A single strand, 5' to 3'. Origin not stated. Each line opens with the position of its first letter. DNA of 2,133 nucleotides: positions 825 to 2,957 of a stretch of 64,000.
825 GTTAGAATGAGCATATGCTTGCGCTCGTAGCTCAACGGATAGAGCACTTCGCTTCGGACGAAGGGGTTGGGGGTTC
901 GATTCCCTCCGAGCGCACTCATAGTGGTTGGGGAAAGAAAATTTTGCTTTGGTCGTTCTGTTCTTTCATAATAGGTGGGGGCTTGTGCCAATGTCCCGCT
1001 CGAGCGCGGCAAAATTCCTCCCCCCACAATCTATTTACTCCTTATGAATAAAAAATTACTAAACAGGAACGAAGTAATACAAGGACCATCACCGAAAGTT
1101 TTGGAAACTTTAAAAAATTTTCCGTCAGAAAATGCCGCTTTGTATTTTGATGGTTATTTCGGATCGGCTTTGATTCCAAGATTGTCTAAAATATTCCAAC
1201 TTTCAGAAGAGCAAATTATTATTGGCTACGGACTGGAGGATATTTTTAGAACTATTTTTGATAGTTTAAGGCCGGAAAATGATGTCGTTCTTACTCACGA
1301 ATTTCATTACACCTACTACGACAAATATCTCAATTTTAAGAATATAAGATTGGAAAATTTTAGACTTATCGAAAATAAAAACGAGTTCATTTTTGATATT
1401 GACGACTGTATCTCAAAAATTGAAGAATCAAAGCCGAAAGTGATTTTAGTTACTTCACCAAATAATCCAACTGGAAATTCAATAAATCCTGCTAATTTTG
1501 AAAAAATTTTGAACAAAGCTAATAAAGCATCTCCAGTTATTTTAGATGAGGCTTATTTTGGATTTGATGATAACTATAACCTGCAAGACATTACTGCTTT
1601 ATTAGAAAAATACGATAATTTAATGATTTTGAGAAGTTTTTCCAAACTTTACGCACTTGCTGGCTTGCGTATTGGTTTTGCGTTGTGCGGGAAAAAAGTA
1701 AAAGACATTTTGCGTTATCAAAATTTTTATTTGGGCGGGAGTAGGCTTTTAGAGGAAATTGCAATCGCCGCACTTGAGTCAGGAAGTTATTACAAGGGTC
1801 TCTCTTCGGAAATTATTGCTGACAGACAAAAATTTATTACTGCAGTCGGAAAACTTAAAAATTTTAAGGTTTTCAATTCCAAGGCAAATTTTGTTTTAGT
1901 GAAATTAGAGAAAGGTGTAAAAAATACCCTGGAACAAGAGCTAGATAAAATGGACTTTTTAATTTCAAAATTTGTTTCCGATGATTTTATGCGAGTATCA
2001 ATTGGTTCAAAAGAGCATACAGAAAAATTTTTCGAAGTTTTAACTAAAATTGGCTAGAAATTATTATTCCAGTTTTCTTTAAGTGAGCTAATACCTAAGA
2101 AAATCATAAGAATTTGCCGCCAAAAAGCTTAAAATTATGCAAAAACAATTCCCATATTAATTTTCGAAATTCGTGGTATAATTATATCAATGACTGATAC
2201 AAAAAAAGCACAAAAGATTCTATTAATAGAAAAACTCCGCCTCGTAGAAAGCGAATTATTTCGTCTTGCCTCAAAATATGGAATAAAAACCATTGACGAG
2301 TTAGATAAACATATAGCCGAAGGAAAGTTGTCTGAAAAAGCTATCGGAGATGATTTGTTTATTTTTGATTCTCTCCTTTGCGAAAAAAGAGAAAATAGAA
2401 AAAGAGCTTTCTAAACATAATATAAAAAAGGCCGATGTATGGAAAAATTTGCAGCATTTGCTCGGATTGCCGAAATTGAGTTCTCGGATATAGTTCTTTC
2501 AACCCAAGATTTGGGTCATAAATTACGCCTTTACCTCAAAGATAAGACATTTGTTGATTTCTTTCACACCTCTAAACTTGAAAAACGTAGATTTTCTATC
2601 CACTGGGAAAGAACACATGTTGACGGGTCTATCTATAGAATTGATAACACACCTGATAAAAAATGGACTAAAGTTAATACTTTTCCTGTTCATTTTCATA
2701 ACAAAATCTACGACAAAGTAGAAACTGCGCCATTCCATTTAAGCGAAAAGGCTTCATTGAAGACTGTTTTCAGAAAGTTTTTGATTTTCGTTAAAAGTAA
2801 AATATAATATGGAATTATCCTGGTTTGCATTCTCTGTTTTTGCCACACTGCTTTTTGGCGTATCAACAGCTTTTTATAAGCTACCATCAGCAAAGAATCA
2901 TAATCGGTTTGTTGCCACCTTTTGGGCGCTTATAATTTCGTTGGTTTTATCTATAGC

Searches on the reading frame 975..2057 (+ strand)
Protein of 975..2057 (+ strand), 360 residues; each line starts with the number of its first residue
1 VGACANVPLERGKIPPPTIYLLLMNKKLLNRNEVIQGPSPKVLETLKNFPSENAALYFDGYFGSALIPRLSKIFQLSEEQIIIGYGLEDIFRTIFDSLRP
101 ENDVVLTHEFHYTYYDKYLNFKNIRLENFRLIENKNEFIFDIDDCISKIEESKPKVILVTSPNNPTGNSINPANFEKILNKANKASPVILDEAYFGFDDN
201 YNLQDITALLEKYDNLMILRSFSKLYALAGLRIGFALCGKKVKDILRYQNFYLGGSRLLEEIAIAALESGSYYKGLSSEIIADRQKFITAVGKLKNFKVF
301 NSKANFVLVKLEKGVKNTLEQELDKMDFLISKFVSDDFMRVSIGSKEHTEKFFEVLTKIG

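Call 10: search_protein_families(library=pfam, proteins=[window:975-2057:+], max_evalue=0.0001)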
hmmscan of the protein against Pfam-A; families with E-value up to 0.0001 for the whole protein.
window:975-2057:+ (360 aa): 2 families
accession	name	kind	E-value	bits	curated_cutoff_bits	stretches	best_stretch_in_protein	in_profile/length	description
PF00155.27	Aminotran_1_2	-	1.1e-36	127.3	19.7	1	29-354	6-359/361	Aminotransferase class I and II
PF04864.19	Alliinase_C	-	2.8e-06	26.9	22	1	78-239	66-209/363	Allinase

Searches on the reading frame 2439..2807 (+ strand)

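Call 64: search_protein_families(library=pfam, proteins=[window:2439-2807:+], max_evalue=0.001)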
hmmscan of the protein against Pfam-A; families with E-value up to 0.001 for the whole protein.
window:2439-2807:+ (122 aa): 1 family
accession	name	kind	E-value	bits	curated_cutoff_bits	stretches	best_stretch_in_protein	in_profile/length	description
PF20126.4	TumE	-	3e-10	40.4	23.4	1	32-114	2-76/81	Toxin TumE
